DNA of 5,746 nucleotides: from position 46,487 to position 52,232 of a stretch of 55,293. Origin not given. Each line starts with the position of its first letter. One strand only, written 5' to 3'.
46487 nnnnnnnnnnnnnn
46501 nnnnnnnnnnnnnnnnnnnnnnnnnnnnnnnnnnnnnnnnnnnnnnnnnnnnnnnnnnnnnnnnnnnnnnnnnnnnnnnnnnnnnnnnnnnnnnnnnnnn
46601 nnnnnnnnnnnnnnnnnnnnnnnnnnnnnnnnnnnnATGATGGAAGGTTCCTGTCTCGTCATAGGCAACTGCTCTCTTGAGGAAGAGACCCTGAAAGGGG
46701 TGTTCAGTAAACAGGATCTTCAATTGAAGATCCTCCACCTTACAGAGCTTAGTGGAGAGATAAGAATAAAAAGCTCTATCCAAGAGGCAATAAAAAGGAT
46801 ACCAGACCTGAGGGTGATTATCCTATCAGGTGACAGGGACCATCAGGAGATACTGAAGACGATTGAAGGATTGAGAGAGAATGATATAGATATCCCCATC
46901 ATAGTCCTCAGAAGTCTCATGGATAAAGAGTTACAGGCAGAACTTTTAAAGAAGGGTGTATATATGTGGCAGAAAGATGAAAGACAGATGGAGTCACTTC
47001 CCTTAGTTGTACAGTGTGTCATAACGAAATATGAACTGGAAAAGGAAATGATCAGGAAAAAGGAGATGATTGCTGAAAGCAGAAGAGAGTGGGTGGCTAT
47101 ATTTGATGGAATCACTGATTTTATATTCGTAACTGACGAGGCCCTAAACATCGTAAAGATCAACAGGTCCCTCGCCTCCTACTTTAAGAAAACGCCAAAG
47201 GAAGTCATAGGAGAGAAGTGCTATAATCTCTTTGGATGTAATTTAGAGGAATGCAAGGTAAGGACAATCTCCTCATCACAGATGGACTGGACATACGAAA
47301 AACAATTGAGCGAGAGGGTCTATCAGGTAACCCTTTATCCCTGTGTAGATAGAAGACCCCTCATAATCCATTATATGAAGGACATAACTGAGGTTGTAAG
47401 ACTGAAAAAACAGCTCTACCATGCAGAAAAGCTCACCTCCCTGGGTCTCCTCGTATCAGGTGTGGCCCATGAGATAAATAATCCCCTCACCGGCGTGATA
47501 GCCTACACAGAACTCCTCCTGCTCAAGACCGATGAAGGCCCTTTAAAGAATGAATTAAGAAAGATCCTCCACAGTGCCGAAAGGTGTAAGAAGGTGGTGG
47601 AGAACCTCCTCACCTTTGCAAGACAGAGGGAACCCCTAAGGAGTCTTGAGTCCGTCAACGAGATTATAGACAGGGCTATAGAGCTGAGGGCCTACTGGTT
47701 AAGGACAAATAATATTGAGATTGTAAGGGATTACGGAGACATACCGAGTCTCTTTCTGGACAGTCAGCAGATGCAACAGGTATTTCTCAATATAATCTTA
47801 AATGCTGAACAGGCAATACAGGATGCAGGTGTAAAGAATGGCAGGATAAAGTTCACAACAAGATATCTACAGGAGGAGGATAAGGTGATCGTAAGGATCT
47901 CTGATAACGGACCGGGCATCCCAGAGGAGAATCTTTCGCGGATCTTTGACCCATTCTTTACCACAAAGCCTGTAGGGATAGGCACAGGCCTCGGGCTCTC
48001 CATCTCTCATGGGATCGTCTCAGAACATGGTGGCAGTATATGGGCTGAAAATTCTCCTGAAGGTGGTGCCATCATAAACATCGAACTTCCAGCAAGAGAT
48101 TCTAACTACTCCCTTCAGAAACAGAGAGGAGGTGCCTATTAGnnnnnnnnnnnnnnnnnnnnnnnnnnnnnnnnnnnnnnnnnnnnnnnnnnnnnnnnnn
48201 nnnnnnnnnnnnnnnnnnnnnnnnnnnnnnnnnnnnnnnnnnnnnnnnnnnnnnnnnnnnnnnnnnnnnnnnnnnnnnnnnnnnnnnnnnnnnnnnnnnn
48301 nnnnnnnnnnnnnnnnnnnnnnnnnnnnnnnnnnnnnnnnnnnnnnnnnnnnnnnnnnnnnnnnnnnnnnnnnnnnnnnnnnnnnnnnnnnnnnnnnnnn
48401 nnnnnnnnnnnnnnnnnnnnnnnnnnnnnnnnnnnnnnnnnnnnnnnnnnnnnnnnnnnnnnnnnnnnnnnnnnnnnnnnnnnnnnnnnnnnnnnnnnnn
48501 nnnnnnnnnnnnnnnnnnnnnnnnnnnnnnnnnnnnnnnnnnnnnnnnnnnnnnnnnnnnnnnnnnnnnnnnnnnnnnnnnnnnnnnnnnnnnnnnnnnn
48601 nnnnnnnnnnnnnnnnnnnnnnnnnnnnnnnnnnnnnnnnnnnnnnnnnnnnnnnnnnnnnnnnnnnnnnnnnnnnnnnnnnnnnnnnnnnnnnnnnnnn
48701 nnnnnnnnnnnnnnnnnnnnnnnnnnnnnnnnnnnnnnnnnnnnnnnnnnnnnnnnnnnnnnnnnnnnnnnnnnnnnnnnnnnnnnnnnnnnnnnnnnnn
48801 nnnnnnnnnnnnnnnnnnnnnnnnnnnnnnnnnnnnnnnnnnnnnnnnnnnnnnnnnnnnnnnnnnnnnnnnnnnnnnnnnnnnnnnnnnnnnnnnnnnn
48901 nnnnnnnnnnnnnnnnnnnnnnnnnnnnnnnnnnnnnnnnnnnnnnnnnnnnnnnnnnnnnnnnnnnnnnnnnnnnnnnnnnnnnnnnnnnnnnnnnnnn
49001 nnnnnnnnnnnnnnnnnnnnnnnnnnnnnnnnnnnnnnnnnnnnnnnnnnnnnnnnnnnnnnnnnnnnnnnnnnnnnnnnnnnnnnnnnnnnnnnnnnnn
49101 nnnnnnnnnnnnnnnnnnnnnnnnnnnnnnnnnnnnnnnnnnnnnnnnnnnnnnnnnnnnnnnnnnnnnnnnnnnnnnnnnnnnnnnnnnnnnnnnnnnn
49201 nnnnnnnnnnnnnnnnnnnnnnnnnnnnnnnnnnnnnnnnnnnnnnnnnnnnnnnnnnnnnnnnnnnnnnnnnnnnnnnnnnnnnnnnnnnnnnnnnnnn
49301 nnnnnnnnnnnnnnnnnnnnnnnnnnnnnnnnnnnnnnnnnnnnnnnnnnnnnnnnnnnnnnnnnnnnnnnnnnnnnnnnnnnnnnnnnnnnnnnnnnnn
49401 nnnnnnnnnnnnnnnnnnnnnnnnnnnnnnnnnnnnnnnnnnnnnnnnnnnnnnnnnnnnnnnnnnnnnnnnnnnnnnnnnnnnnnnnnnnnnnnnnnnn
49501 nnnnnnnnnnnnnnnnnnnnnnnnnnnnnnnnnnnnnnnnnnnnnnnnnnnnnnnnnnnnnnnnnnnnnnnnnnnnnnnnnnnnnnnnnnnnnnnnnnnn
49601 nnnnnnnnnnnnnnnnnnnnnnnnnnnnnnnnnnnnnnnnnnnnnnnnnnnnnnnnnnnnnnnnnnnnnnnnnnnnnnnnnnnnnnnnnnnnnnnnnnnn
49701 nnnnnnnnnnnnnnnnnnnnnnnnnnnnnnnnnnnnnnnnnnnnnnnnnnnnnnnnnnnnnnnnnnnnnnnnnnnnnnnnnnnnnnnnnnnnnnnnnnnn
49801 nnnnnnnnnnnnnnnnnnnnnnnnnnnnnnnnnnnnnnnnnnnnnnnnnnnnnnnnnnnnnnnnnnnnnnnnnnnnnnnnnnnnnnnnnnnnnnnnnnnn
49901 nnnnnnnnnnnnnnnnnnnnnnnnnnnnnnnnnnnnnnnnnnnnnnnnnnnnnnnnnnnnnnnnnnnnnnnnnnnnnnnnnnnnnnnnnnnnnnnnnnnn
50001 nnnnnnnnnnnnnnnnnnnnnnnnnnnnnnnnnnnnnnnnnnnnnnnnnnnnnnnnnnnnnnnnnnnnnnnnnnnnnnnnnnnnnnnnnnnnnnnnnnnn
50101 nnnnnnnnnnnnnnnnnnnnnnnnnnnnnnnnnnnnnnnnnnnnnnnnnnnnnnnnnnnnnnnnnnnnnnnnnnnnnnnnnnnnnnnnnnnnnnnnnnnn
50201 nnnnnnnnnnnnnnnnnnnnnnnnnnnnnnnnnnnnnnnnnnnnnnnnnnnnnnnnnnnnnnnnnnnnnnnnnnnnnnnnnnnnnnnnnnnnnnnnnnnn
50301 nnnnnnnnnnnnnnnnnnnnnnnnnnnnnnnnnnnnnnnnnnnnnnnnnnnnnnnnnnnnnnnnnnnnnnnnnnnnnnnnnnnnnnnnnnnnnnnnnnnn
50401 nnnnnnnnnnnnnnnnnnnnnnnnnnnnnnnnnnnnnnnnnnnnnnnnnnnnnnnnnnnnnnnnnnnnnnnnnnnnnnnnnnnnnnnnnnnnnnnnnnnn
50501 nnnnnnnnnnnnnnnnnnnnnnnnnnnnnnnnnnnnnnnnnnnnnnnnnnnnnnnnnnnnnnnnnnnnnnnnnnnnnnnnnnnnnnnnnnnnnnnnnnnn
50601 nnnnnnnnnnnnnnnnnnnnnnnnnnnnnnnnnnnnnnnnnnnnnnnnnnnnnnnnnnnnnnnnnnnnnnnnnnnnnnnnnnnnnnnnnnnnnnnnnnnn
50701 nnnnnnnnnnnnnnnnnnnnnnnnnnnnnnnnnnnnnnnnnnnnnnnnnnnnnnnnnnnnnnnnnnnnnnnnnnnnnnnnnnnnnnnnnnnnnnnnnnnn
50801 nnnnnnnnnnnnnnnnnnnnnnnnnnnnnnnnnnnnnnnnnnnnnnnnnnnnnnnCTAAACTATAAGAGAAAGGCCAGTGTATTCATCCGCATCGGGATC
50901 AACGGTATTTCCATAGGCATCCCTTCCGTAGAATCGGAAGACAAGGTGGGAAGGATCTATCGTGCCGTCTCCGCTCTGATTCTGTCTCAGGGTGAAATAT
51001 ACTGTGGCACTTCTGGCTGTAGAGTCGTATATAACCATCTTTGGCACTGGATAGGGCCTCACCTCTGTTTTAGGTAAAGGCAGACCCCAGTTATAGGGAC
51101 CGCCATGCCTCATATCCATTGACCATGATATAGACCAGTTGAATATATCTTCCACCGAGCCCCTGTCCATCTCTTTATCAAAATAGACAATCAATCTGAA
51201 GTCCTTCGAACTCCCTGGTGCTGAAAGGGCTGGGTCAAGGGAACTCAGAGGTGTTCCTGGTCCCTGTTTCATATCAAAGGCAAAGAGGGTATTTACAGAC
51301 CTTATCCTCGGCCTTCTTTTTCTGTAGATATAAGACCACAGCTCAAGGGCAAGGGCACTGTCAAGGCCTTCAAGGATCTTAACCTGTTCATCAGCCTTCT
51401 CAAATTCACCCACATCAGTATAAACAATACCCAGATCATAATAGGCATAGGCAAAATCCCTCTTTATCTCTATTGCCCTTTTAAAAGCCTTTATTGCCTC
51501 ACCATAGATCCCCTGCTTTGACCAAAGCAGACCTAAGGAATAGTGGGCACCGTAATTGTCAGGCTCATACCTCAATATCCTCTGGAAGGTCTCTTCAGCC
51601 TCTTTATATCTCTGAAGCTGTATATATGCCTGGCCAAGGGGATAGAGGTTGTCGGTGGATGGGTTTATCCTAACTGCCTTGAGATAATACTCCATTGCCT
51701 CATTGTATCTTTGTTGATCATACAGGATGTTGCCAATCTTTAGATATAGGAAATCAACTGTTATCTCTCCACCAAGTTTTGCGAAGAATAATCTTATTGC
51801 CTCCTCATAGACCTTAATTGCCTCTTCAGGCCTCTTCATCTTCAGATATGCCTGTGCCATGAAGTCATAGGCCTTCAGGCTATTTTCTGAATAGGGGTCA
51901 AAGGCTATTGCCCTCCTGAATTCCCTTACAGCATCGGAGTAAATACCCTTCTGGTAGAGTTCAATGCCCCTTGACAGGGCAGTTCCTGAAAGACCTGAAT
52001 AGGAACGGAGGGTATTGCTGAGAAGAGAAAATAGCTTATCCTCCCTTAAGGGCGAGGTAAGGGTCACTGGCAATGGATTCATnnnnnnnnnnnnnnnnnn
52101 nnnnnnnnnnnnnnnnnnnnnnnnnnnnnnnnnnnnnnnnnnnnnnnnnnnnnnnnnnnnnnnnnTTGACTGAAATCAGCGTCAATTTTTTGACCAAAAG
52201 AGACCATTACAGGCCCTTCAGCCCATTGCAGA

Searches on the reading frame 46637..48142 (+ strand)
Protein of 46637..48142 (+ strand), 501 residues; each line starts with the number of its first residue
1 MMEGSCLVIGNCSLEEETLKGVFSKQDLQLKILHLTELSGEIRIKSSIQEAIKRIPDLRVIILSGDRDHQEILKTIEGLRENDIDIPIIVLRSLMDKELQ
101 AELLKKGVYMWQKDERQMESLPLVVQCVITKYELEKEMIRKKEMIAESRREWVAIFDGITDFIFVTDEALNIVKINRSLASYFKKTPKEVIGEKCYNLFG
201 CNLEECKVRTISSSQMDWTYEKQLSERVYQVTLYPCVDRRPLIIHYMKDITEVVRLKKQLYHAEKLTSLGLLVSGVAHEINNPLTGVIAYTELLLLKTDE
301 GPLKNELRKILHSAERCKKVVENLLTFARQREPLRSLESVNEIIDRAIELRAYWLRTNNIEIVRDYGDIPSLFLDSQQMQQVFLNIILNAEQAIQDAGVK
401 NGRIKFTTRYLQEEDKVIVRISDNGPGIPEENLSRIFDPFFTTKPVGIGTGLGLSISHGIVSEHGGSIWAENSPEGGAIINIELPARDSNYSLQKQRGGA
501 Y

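Call 72: search_protein_families(library=ncbifam, proteins=[window:46637-48142:+], max_evalue=1e-10)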
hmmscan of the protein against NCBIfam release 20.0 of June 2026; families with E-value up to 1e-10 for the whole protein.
window:46637-48142:+ (501 aa): 60 families (the best 25 are shown)
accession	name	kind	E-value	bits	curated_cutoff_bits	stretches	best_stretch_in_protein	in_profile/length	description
NF008468.0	PRK11360.1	equivalog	1.9e-69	234.7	646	1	148-489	266-611/616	two-component system sensor histidine kinase AtoS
NF052573.1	HisKinEspAMyxo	equivalog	1.7e-49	168.5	1400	1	140-490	245-615/755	serine histidine kinase EspA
NF052574.1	HisKinEspCMyxo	equivalog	3e-48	164.6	1200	1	165-492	303-643/785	serine histidine kinase EspC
NF010411.0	PRK13837.1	equivalog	1.3e-47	162.3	647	1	247-489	428-678/828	two-component system VirA-like sensor kinase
NF038348.1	T2SS_HK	subfamily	1.6e-46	158.9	450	1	311-487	405-574/574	histidine kinase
NF046026.1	HisKinCckACaul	equivalog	3.6e-46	157.6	1000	1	207-490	244-536/678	cell cycle histidine kinase CckA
NF047497.1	HK_LIC_12097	equivalog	2.9e-45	154.6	500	1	142-485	3-365/367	LIC_12097 family sensor histidine kinase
NF007688.0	PRK10364.1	equivalog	2.3e-42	145.3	479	1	254-487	225-452/460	two-component system sensor histidine kinase ZraS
NF046020.1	HisKinCckABruc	equivalog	6.5e-42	143.4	1000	1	242-486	453-707/868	cell cycle histidine kinase CckA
NF033092.0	HK_WalK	equivalog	3.6e-35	121.6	725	1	37-485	154-593/594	cell wall metabolism sensor histidine kinase WalK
NF047466.1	hybrid_RR_LvrB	exception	6.2e-35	121.1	500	1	251-485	134-375/377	hybrid histidine kinase/response regulator LvrB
NF041777.1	sens_FixL_Rhizob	equivalog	1.1e-33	116.6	850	1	251-488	244-483/485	sensor protein FixL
NF046044.1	PnpS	equivalog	2.2e-33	115.8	400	1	132-485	37-390/390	two-component system histidine kinase PnpS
NF010076.0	PRK13557.1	subfamily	2.3e-33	115.4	631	1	172-492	55-400/540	histidine kinase famiy protein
NF008293.1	PRK11073.1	equivalog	1e-32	113.7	240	1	152-487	9-348/349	nitrogen regulation protein NR(II)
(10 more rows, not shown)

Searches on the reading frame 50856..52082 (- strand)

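Call 72: search_protein_families(library=ncbifam, proteins=[window:50856-52082:-], max_evalue=1e-10)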
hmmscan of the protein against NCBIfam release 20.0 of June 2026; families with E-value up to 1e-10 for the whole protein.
window:50856-52082:- (408 aa): 6 families
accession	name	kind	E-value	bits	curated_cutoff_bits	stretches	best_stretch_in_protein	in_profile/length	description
NF040959.1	MamA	equivalog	1.6e-21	76.7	200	1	147-235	109-197/204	magnetosome protein MamA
TIGR02552.1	LcrH_SycD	equivalog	7.1e-18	64.6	104.8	1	146-235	21-110/136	SycD/LcrH family type III secretion system chaperone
NF033762.1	social_mot_Tgl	equivalog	8.8e-15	54.7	225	0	124-233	80-192/252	social motility TPR repeat lipoprotein Tgl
TIGR02917.1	PEP_TPR_lipo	equivalog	6e-14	50.9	312.2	1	32-221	634-814/899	XrtA/PEP-CTERM system TPR-repeat protein PrsT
TIGR02521.1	type_IV_pilW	equivalog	4.6e-13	49.2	154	0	36-179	35-171/234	type IV pilus biogenesis/stability protein PilW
TIGR02795.1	tol_pal_ybgF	equivalog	4.2e-11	43.5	90.1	0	151-232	10-97/119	tol-pal system protein YbgF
